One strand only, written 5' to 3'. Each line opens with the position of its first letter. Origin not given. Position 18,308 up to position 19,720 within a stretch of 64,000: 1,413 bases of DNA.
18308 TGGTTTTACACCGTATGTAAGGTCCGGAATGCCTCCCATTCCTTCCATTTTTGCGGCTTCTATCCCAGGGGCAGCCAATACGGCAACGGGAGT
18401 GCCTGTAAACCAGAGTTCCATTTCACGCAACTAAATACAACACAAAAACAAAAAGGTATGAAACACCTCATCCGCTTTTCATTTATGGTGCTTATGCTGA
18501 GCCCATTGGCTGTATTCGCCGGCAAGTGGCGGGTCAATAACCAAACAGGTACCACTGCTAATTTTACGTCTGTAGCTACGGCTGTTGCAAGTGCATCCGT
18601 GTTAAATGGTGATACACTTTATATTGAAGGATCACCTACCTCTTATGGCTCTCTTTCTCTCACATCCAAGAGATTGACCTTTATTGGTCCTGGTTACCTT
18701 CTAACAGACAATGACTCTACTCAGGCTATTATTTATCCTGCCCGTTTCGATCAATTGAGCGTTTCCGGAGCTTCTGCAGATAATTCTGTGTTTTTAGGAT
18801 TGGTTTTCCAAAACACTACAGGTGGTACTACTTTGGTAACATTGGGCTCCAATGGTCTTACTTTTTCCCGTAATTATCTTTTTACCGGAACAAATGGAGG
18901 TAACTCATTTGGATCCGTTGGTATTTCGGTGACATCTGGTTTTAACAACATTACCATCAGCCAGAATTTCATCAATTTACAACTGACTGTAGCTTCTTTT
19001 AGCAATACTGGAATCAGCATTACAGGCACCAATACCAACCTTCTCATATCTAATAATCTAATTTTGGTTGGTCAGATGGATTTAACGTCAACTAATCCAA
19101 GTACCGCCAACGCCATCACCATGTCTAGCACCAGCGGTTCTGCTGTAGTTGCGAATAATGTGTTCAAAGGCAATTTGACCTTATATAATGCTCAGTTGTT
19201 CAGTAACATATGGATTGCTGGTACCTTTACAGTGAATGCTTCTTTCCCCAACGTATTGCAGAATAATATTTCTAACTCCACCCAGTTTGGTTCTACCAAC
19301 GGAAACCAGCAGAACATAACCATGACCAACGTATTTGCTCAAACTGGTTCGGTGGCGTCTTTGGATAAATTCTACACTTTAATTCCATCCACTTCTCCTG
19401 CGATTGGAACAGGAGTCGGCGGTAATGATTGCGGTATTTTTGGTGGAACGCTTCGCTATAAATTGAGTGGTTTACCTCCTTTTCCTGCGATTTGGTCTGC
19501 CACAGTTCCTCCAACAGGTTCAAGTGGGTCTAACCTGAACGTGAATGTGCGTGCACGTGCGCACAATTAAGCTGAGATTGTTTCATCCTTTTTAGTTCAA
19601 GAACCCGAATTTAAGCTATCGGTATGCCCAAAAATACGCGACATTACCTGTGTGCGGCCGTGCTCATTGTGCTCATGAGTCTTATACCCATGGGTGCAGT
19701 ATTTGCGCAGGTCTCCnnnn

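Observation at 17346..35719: Five-gene same-strand locus: four paralogous parallel beta-helix secreted proteins (two on each side) bracket the giant repeat gene, and each ends in what looks like one degenerate copy of the giant protein's module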

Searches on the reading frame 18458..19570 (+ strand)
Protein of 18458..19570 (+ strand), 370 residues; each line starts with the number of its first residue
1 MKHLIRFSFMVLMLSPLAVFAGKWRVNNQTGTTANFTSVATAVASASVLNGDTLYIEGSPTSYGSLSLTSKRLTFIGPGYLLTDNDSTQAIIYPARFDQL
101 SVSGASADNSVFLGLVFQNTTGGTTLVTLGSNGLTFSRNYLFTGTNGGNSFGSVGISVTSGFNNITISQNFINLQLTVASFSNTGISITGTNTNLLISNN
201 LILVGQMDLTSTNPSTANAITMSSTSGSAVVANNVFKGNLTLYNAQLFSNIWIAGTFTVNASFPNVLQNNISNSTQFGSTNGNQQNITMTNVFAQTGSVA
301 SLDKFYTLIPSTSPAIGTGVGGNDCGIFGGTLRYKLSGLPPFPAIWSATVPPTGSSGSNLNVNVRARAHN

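Call 8: search_protein_families(library=pfam, proteins=[window:18458-19570:+], max_evalue=1)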
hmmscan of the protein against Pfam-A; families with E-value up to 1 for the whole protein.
window:18458-19570:+ (370 aa): 2 families
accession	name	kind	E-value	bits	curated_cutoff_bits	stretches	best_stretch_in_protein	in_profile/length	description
PF24753.1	DUF7698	-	0.13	12.6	27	1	160-191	62-93/118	Domain of unknown function (DUF7698)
PF19018.5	Vanin_C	-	0.59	10.4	23.4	1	245-283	92-133/165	Vanin C-terminal domain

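Call 9: search_protein_families(library=ncbifam, proteins=[window:18458-19570:+], max_evalue=1)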
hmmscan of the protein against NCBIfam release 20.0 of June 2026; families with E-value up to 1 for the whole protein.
window:18458-19570:+ (370 aa): 0 families

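Call 13: find_homologous_proteins(query=window:18458-19567:+)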
Query window:18458-19567:+ (370 aa): 479 proteins with E <= 0.001 among 8000 candidates; the best 120 are listed.
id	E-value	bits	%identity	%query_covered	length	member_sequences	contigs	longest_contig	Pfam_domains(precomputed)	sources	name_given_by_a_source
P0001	1.2e-206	703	89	100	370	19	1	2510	-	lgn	-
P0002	1.0e-76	276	48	95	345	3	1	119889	-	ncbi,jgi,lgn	jgi:hypothetical protein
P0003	1.3e-74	269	47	100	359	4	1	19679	-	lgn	-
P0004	3.6e-74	268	46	98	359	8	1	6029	-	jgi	jgi:hypothetical protein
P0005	9.2e-71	257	45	97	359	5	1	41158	-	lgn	-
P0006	1.5e-68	249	43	98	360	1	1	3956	-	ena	-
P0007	9.2e-64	234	39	94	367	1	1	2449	-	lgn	-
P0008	6.6e-61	224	39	95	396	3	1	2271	-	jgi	jgi:hypothetical protein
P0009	2.2e-60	223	42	95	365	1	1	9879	-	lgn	-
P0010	7.3e-60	221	40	99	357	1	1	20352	-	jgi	jgi:hypothetical protein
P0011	8.5e-60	221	41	98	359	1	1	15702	-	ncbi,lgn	-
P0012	4.4e-50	189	37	100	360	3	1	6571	-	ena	-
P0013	4.8e-50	189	40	100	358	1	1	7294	-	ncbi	-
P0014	3.7e-48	182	40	95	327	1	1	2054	-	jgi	jgi:hypothetical protein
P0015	4.4e-48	182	36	100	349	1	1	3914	-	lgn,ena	-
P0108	1.2e-38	151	35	98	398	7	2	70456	-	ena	-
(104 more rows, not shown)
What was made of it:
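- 18458..19570 (+): P2: secreted beta-helix protein of 370 aa. This is the paralog that was modelled. 479 homologs were found (call 13).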

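Call 20: find_related_loci(query=A3, collection=genome_contigs, flank=10000)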
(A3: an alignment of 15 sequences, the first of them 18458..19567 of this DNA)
Query A3 (370 aa) in genome_contigs; peptide patterns used: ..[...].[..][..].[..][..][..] (x = any residue, [..] = any of these).
108 stretches matched a pattern; 28 encode a relative of the query (tblastn E <= 1e-3); 28 distinct loci.
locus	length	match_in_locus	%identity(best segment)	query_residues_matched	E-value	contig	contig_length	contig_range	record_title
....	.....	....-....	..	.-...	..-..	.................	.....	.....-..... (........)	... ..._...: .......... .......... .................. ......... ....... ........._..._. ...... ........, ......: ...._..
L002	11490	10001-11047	41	9-369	1e-61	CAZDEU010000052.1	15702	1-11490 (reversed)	MAG TPA_asm: uncultured Bacteroidales bacterium isolate SRP263991_co4_156 genome assembly, contig: NODE_5498_length_1570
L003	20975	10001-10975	34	1-370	1e-53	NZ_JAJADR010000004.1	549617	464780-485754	Hymenobacter lucidus strain BT178 NODE_4_length_549617_cov_41.742166, whole genome shotgun sequence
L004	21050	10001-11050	36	1-370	2e-50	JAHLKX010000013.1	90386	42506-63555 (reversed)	MAG: Bacteroidetes bacterium isolate MAG39 NODE_843_length_90386_cov_1370.370714, whole genome shotgun sequence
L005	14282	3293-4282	40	10-370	1e-47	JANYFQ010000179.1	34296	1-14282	MAG: Hymenobacter sp. isolate 339R_metabinner_62_sub 339R_k141_1449234, whole genome shotgun sequence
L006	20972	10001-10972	34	1-370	8e-47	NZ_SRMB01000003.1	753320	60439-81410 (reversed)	Hymenobacter metallicola strain 9PBR-1 NODE_3_length_753320_cov_30.247448, whole genome shotgun sequence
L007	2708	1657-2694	34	1-369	4e-47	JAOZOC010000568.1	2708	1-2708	MAG: Bacteroidales bacterium isolate GMC4.concoct.313 GMC4_92884_length_2708_cov_7.816434, whole genome shotgun sequence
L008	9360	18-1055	37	1-370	1e-44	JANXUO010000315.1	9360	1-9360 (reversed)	MAG: Hymenobacter sp. isolate 339R_metabat_9 339R_k141_104958, whole genome shotgun sequence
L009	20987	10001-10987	38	10-370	2e-43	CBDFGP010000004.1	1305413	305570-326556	MAG: Hymenobacter sp. isolate 0e7d811c-7abb-4909-ace6-e0e12610e887 genome assembly, contig: contig_4, whole genome shotg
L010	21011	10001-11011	34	24-370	2e-43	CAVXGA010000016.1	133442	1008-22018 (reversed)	MAG: uncultured Bacteroidales bacterium isolate MFD02416.bin.2.9 genome assembly, contig: contig_61868, whole genome sho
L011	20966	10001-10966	34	1-370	1e-42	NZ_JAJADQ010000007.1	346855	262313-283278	Hymenobacter nitidus strain BT635 NODE_7_length_346855_cov_21.621276, whole genome shotgun sequence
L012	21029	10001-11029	32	1-370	2e-41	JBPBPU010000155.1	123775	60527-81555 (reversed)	MAG: Janthinobacterium lividum isolate 3300051446_45 3300051446_45_Ga0502435_00000197, whole genome shotgun sequence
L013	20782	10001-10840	35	24-369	4e-41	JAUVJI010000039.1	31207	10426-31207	MAG: Bacteroidales bacterium isolate CSMAG_450 CSMAG_450_k127_311518_length_31207_cov_31.9989, whole genome shotgun sequ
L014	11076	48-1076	33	24-370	1e-40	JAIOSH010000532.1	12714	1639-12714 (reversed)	MAG: Bacteroidales bacterium isolate SMBSF39 bin_16_k127_167589, whole genome shotgun sequence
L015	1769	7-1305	32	1-370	7e-41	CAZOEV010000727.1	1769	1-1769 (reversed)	MAG TPA_asm: uncultured Lentimicrobiaceae bacterium isolate binchicken_co51_64 genome assembly, contig: NODE_49773_lengt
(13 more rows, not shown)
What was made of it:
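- Tried and rejected: A 15-sequence alignment worked (call 20).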

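Call 28: predict_structure(alignment_id=A2)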
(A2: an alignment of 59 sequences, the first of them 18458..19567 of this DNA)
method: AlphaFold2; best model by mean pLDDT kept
length: 370 residues; sequences in the alignment: 59
mean_pLDDT: 86.7   pTM: 0.84
mean pLDDT of the five models: 86.7, 85.9, 85.6, 84.5, 84.1
residues with pLDDT >= 90: 237; 70-90: 76; 50-70: 46; < 50: 11
segments of 3 or more residues with pLDDT < 50: 344-346, 364-368
pLDDT, mean of each block of 10 residues (from residue 1): 77 68 92 93 96 93 96 95 66 90 97 93 91 97 65 92 97 82 93 96 87 83 94 96 97 94 96 93 94 78 86 93 92 85 56 65 49
secondary structure, 60 per line:
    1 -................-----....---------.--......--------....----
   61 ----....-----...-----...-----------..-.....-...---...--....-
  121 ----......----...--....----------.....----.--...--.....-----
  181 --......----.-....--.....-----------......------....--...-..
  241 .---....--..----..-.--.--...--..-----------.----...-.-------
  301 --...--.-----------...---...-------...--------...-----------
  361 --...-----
elements in order: H2-17 E23-26 H39-44 E53-56 E65-68 E74-76 E99-103 E111-113 E116-119 E125-130 E135-137 E140-143 E154-158 E166-168 E171-175 E183-188 E195-198 E201-205 E217-222 E229-232 E235-237 E239-241 E245-248 E266-268 E347-349 E363-365
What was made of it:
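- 18458..19570 (+): AlphaFold2 pLDDT is 86.7, with residues 341-370 at only 49-65 (call 28).
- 19454..19567 (+): C-terminal 38-aa tail of P2 (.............…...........). The equivalent tails are P1 18318-18431, P3 34368-34481 and P4 35603-35716. It has low pLDDT in the monomer model (call 28).
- On Pectin-lyase-like right-handed beta-helix superfamily: AlphaFold2 pLDDT 86.7 with repeated short strands (call 28).
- Checked: AlphaFold2 gives a right-handed beta-helix for P2 (pLDDT 86.7, call 28).
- The tail has pLDDT 49-65 in an otherwise confident monomer model (call 28). The tail would then lack the module's last strand, and it is of low confidence on its own (call 28). Residues 296-340 belong to the confidently folded helix C-cap (call 28).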

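Call 31: fold_search(model_id=the predicted structure, library=pdb)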
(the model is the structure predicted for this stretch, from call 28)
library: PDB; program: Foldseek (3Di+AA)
matches with E <= 10: 302; with E <= 0.001: 10
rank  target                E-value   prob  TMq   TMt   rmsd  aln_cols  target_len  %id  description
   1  1ru4                  1.2e-05  1.00  0.42  0.39  11.6       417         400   12  Crystal structure of pectate lyase Pel9A (released 2004-04-13)
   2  5olq_C                1.1e-04  1.00  0.38  0.34  10.8       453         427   10  Rhamnogalacturonan lyase (released 2017-11-29)
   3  5olr_A                1.3e-04  1.00  0.38  0.34  11.1       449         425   11  Rhamnogalacturonan lyase (released 2017-11-29)
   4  7v6i_A                2.0e-04  0.96  0.22  0.14  17.4       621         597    9  Crystal structure of lacto-N-biosidase BsaX from Bifidobacterium saguini, lacto-N-biose complex (released 2022-02-09)
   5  5olr_C                2.3e-04  1.00  0.38  0.34  11.1       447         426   10  Rhamnogalacturonan lyase (released 2017-11-29)
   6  5gqc_D                3.0e-04  0.96  0.20  0.14  18.0       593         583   10  Crystal structure of lacto-N-biosidase LnbX from Bifidobacterium longum subsp. longum, ligand-free form (released 2017-04-19)
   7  5olq_A                4.1e-04  1.00  0.38  0.34  11.1       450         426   11  Rhamnogalacturonan lyase (released 2017-11-29)
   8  8tne_A                5.8e-04  1.00  0.39  0.43   9.1       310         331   10  Crystal structure of bacterial pectin methylesterase Pme8A from rumen Butyrivibrio (released 2023-08-16)
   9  8tne_C                6.4e-04  1.00  0.37  0.41   8.4       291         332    9  Crystal structure of bacterial pectin methylesterase Pme8A from rumen Butyrivibrio (released 2023-08-16)
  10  6gvp_A                9.6e-04  0.72  0.19  0.14  15.8       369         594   12  TAILSPIKE PROTEIN MUTANT E372Q (DELTA N471/S472) OF E. COLI BACTERIOPHAGE HK620 IN COMPLEX WITH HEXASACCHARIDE (released 2018-07-11)
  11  8tne_B                1.1e-03  1.00  0.38  0.41   9.0       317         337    9  Crystal structure of bacterial pectin methylesterase Pme8A from rumen Butyrivibrio (released 2023-08-16)
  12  4xkw_A                1.2e-03  0.91  0.23  0.16  16.6       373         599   13  Tailspike protein mutant D339N of E. coli bacteriophage HK620 in complex with pentasaccharide (released 2016-01-20)
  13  4xn0                  1.4e-03  0.80  0.21  0.15  16.1       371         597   12  Tailspike protein mutant E372A of E. coli bacteriophage HK620 (released 2016-01-27)
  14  5gkq_A                2.2e-03  0.84  0.22  0.14  14.7       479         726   10  Structure of PL6 family alginate lyase AlyGC mutant-R241A (released 2017-02-08)
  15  6g0x_A                2.3e-03  0.90  0.23  0.16  16.1       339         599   12  TAILSPIKE PROTEIN OF E. COLI BACTERIOPHAGE HK620 IN COMPLEX WITH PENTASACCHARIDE (released 2018-04-04)
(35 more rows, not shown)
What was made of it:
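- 18458..19570 (+): Foldseek matches the pectate-lyase fold, Pel9A E 1e-5 (call 31).
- On Pectin-lyase-like right-handed beta-helix superfamily: Foldseek probability 1.00 to Pel9A, RG lyase and CE8 (call 31).
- Closest known: Pectate-lyase-fold right-handed parallel beta-helix proteins. Same: The fold is shared: AlphaFold2 pLDDT 86.7; Foldseek E 1e-5 to 1e-3 (calls 28, 31).
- Checked: Foldseek matches the pectate-lyase fold (call 31).
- The best structural matches of P2 are polysaccharide lyases, pectin methylesterases and tailspike depolymerases (call 31).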

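Call 33: find_related_loci(query=A3, collection=metagenome_contigs, flank=10000)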
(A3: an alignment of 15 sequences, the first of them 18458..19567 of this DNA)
Query A3 (370 aa) in metagenome_contigs; peptide patterns used: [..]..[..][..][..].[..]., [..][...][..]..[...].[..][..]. (x = any residue, [..] = any of these).
545 stretches matched a pattern; 277 encode a relative of the query (tblastn E <= 1e-3); the best 80 are kept; 80 distinct loci.
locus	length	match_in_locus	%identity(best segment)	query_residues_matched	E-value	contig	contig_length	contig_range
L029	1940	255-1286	42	11-369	1e-69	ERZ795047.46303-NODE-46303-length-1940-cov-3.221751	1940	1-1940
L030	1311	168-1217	41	11-369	3e-67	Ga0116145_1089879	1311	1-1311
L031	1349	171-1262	40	11-370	6e-59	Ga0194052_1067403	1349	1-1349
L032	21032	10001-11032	38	1-370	3e-53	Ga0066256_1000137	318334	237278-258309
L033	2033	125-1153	37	18-370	1e-53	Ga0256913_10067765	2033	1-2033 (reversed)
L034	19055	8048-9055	38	11-367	2e-52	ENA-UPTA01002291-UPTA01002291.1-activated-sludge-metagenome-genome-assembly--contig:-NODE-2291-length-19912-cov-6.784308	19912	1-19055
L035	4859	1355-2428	36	1-370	2e-50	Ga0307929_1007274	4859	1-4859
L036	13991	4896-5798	38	21-369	3e-49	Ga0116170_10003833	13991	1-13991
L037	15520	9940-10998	37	1-369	3e-49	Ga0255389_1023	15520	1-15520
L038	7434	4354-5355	35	24-370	4e-49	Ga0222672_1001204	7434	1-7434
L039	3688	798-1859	36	7-369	4e-49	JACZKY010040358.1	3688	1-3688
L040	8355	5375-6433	34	1-369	8e-49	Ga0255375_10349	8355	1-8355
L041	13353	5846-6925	36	1-370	2e-48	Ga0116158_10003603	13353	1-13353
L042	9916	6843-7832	35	24-369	1e-48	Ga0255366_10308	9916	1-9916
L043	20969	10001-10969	37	11-370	2e-48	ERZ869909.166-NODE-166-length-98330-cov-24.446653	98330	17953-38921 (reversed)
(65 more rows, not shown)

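Call 38: search_solved_structures(query=A2, max_evalue=1)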
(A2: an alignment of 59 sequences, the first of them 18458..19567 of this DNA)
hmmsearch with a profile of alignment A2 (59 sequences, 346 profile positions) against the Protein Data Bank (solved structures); distinct sequences matched with E-value up to 1: 4.
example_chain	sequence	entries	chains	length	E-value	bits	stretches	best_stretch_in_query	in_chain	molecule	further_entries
9rx2_A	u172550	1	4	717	0.00025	23.1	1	126-215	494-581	Parallel beta-helix repeat protein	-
6z6f_A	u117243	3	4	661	0.1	14.6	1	122-231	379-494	Histone deacetylase HDA1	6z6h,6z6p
6z6f_B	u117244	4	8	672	0.1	14.5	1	122-231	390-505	Histone deacetylase HDA1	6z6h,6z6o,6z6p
6z6o_A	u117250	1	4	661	0.14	14.1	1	122-231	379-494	Histone deacetylase HDA1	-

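Call 70: search_protein_representatives(alignment_id=A2)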
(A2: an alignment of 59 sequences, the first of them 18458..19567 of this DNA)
Query: 59 sequences, 346 profile positions. Proteins with E-value up to 0.001 (for the whole library): 7750; up to 1e-10: 4894; up to 1e-30: 2118. The best 150 are listed.
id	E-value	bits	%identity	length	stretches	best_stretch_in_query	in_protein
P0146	6.4e-119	413.2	-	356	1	1-346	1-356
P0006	1.4e-117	408.8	-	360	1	1-345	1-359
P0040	6.0e-117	406.7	-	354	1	1-346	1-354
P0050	3.2e-114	397.7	-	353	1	4-346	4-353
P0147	1.0e-112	392.8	-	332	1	1-346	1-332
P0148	1.1e-111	389.4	-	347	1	1-346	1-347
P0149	1.3e-111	389.1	-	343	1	1-345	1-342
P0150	2.6e-111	388.2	-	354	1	1-346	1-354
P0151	2.9e-111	388.0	-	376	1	1-345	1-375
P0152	4.0e-111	387.5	-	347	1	5-346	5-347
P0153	9.2e-111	386.3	-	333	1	1-345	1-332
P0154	1.3e-110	385.9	-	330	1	2-346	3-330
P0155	1.3e-109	382.6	-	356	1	1-344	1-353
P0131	1.2e-108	379.3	-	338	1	1-346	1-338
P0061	5.9e-108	377.1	-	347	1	1-345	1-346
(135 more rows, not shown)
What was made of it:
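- Of the 150 best hits listed, nearly all are 316-404 aa and match the profile through to its end (call 70).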

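Call 71: find_encoding_contigs(protein=P0108, flank=10000, max_places=3)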
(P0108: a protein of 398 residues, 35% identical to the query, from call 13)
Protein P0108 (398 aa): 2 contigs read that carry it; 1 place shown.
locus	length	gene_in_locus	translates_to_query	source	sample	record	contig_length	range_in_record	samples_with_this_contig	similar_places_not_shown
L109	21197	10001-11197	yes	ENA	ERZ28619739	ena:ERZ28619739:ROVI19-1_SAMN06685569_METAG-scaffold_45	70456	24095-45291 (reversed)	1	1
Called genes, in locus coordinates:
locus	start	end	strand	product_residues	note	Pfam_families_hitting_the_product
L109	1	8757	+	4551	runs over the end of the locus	PF02829:3H (faint), PF07495:Y_Y_Y (faint), PF21868:GbpA_D3 (faint), PF24421:Ig_J (faint), PF18962:Por_Secre_tail (faint), PF11797:WxLIP_HBD (faint), PF19081:Ig_7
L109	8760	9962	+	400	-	-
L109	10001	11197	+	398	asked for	-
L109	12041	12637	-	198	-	PF01252:Peptidase_A8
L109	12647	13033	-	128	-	PF01258:zf-dskA_traR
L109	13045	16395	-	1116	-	PF00133:tRNA-synt_1, PF09334:tRNA-synt_1g (faint), PF08264:Anticodon_1, PF19302:DUF5915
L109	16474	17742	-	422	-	PF00004:AAA (faint), PF00072:Response_reg, PF00158:Sigma54_activat, PF01078:Mg_chelatase (faint), PF14532:Sigma54_activ_2, PF07728:AAA_5 (weak), PF25601:AAA_lid_14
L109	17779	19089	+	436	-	PF23019:DUF7033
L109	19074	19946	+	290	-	PF13480:Acetyltransf_6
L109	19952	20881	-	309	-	PF00294:PfkB, PF08543:Phos_pyr_kin, PF01256:Carb_kinase (faint)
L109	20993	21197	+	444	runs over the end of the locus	PF00875:DNA_photolyase, PF03441:FAD_binding_7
